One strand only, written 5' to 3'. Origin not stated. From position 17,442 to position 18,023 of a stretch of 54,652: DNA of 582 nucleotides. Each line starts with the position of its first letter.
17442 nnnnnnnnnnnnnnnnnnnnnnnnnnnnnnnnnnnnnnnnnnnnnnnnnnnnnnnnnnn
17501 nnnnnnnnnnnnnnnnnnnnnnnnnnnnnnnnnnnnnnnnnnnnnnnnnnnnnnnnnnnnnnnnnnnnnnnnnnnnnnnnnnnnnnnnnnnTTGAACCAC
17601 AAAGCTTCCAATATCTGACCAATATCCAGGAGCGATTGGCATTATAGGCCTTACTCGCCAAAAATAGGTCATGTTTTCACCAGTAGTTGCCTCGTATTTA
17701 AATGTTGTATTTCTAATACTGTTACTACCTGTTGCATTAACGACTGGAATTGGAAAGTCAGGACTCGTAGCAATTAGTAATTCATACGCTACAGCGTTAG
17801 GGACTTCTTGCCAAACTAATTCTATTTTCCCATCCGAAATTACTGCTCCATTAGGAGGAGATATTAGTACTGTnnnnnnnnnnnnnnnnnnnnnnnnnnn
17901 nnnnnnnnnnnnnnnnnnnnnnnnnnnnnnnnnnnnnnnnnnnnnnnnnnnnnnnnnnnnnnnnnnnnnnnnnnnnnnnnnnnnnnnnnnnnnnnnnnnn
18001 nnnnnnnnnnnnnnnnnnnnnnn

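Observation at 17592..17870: The cytoplasmic HEPN-like protein carries the same domain family as the S-layer-like stalks (possible receptor-mimic sensor)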

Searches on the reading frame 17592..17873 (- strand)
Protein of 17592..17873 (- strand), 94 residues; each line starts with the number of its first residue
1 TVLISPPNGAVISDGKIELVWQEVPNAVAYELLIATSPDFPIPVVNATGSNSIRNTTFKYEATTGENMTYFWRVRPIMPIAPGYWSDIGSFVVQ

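Call 82: find_homologous_proteins(query=A5, max_evalue=0.001)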
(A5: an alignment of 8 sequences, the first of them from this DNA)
Query A5 (8 sequences) (94 aa, profile of the alignment): 1 proteins with E <= 0.001 among 334 candidates.
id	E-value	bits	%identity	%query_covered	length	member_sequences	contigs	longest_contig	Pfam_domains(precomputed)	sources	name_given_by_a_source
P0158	2.2e-13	68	27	98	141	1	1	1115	PF25788.3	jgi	jgi:hypothetical protein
